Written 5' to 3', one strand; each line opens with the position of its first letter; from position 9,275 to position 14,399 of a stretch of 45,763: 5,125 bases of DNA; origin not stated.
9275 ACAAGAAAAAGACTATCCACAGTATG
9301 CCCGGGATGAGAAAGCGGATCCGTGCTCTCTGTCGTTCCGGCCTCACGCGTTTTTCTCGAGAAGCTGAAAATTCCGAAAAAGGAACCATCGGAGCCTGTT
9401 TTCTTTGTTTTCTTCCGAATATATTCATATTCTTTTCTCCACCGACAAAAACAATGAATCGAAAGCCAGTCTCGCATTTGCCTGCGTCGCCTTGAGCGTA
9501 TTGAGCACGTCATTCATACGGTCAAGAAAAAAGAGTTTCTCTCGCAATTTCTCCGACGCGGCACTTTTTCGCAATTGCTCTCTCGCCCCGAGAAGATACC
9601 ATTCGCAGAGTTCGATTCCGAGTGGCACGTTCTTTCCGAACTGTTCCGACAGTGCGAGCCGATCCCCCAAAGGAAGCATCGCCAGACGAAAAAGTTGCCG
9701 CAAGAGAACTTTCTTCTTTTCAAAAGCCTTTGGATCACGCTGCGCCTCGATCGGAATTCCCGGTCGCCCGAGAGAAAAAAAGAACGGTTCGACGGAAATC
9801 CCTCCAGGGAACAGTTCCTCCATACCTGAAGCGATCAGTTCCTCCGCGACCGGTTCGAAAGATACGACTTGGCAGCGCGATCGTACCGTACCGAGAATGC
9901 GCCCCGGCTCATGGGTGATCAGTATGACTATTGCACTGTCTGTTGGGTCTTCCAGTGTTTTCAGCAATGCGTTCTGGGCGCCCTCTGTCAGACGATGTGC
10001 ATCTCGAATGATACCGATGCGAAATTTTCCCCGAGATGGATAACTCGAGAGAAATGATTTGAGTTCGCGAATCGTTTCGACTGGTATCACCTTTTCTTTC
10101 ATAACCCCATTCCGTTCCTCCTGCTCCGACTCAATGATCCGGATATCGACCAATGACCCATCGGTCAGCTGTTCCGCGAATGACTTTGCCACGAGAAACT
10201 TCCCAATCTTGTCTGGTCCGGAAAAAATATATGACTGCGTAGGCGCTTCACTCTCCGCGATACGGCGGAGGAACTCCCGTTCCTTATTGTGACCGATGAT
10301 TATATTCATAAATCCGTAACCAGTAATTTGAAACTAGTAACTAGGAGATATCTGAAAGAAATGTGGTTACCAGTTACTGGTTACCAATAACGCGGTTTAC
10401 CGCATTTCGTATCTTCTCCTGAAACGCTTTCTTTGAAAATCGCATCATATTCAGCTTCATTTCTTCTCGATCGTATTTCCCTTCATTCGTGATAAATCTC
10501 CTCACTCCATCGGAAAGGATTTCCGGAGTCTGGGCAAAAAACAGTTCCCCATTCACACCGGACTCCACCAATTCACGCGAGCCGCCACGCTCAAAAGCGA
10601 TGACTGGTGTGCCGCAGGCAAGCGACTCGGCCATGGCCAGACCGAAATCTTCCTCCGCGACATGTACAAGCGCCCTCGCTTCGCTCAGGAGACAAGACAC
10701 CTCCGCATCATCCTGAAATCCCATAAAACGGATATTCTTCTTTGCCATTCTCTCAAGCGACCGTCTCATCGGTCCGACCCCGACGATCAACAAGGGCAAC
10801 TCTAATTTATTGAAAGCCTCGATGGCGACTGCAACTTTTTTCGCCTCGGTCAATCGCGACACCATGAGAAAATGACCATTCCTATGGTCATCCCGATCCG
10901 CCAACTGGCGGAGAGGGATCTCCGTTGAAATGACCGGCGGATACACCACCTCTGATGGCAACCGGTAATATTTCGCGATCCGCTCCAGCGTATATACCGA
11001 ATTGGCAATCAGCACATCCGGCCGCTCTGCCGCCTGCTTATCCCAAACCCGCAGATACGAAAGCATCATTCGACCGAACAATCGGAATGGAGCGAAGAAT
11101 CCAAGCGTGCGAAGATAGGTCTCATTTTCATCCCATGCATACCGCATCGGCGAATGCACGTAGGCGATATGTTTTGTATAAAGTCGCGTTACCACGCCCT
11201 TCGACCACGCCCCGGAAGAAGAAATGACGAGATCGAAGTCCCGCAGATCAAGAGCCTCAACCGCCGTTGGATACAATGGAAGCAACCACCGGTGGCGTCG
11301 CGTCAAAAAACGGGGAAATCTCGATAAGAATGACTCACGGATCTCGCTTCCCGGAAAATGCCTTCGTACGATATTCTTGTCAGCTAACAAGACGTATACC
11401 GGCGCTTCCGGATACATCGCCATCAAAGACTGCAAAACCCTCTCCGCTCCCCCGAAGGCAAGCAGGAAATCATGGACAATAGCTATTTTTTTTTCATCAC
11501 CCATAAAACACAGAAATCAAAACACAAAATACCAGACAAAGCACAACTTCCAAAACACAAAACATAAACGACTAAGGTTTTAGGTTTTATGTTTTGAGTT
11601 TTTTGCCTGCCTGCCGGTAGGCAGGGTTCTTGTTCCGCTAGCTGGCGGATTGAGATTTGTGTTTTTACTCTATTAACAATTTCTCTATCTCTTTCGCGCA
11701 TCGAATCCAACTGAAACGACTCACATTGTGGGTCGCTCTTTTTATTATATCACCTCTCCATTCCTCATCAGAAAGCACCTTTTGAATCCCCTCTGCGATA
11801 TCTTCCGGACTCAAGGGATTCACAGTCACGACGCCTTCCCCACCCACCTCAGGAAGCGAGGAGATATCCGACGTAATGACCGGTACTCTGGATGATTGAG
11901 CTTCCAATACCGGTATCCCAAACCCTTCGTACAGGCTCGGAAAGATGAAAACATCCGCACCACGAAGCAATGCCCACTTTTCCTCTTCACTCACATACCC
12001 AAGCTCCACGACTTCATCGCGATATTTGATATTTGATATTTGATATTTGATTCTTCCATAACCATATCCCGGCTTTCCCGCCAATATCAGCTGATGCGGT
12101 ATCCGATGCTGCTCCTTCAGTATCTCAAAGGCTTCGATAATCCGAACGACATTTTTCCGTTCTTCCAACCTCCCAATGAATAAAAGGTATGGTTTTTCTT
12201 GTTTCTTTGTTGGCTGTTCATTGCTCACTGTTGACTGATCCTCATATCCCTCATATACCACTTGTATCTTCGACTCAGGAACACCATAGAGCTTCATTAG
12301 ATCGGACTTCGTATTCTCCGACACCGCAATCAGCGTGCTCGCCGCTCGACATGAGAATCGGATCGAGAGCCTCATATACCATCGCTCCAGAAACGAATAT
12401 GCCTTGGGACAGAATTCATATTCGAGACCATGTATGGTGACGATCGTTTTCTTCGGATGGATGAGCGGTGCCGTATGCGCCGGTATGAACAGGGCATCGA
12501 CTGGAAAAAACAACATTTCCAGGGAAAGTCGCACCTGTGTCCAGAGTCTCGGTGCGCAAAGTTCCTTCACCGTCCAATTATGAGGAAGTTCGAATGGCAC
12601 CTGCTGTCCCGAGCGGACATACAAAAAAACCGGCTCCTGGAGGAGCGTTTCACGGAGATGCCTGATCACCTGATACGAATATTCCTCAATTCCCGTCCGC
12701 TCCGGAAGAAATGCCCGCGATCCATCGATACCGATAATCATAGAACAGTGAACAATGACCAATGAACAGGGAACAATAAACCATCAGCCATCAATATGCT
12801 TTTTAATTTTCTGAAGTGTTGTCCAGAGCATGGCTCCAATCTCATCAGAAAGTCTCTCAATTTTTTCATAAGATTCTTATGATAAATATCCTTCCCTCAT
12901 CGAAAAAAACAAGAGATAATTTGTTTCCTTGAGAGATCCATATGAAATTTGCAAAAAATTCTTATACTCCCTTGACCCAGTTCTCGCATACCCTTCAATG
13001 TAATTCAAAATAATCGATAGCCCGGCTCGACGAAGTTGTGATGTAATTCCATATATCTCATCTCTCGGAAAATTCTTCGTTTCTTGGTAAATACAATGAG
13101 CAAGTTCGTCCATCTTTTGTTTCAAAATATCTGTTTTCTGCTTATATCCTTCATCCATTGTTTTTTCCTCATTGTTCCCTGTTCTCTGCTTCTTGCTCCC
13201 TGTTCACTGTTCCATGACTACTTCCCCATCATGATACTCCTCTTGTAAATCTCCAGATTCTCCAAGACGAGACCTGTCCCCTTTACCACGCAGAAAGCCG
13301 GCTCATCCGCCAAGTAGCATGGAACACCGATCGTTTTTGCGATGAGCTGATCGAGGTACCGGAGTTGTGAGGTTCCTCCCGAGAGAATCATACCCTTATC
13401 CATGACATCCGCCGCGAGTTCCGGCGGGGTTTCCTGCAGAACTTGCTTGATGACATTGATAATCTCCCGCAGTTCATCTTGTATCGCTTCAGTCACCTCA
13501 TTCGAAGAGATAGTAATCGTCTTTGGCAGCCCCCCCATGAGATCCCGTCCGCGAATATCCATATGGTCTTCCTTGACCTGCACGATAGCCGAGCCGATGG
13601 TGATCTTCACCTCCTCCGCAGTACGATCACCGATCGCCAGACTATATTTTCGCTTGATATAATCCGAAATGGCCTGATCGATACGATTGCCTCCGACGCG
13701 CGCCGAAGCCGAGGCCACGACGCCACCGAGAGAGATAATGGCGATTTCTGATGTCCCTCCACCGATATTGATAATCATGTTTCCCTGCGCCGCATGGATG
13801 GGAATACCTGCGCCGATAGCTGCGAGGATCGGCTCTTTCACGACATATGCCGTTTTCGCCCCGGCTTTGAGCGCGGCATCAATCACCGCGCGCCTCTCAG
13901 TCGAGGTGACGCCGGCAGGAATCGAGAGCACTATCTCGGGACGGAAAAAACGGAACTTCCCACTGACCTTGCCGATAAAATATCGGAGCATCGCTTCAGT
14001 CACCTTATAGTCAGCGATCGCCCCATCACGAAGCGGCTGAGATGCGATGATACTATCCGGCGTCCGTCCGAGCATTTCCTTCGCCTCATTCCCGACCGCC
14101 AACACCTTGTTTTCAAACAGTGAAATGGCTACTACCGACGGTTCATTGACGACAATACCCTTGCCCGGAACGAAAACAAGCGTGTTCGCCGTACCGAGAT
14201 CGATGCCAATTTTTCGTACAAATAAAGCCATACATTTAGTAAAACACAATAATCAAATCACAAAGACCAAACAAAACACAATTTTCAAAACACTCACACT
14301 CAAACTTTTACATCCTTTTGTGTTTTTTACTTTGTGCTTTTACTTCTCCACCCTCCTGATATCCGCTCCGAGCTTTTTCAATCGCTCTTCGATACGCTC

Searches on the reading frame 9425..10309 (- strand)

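Call 70: search_protein_families(library=pfam, proteins=[window:9425-10309:-], max_evalue=0.00001)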
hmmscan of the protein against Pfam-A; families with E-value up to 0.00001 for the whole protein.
window:9425-10309:- (294 aa): 1 family
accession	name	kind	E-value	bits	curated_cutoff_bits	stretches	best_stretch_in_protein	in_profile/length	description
PF13177.12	DNA_pol3_delta2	-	1.7e-32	113.1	27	1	8-154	3-160/161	DNA polymerase III, delta subunit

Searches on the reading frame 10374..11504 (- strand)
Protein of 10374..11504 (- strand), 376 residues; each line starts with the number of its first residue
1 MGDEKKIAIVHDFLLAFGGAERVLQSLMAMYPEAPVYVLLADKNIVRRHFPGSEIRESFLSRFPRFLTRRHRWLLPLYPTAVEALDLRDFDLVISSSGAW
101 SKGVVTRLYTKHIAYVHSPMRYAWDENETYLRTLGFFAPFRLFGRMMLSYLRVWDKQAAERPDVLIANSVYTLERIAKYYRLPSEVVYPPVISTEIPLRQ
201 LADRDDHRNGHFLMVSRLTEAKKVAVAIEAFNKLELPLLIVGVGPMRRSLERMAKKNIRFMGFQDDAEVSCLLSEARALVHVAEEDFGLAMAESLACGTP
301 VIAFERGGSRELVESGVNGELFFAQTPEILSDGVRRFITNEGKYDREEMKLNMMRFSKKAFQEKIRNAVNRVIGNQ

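Call 70: search_protein_families(library=pfam, proteins=[window:10374-11504:-], max_evalue=0.00001)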
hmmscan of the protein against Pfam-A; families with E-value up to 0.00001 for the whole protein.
window:10374-11504:- (376 aa): 4 families
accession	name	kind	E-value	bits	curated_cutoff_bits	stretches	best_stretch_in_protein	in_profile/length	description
PF00534.26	Glycos_transf_1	-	8.1e-25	87.8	26.4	1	212-345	18-163/172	Glycosyl transferases group 1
PF13692.12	Glyco_trans_1_4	-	1.7e-21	77.4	27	1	212-340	4-142/142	Glycosyl transferases group 1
PF13439.12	Glyco_transf_4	-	7.8e-11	42.7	28.5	1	18-191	2-166/170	Glycosyltransferase Family 4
PF20706.3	GT4-conflict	-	1.2e-06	28.3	26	1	205-320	193-327/385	Family 4 Glycosyltransferase in conflict systems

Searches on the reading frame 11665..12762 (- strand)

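Call 70: search_protein_families(library=pfam, proteins=[window:11665-12762:-], max_evalue=0.00001)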
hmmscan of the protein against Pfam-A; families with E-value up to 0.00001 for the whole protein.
window:11665-12762:- (365 aa): 4 families
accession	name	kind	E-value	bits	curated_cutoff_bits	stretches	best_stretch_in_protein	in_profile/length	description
PF00534.26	Glycos_transf_1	-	6.8e-39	133.6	26.4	1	182-344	7-170/172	Glycosyl transferases group 1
PF13692.12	Glyco_trans_1_4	-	7.7e-27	94.7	27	1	191-332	2-142/142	Glycosyl transferases group 1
PF13439.12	Glyco_transf_4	-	2.3e-14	54.2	28.5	1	24-174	3-167/170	Glycosyltransferase Family 4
PF20706.3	GT4-conflict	-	1.8e-13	50.7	26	1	164-305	172-318/385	Family 4 Glycosyltransferase in conflict systems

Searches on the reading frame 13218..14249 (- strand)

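Call 70: search_protein_families(library=pfam, proteins=[window:13218-14249:-], max_evalue=0.00001)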
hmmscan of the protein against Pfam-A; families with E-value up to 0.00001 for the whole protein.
window:13218-14249:- (343 aa): 4 families
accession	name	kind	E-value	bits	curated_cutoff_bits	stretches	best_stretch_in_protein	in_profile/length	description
PF06723.19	MreB_Mbl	-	5.5e-133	443.3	27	1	13-334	3-324/327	MreB/Mbl protein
PF00012.26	HSP70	-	7.2e-12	44.7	20.6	1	105-308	135-351/599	Hsp70 protein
PF14450.12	FtsA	-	3.7e-10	40.7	31.8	1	159-321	2-124/127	Cell division protein FtsA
PF00022.25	Actin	-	2e-06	27.1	27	0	65-201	57-190/410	Actin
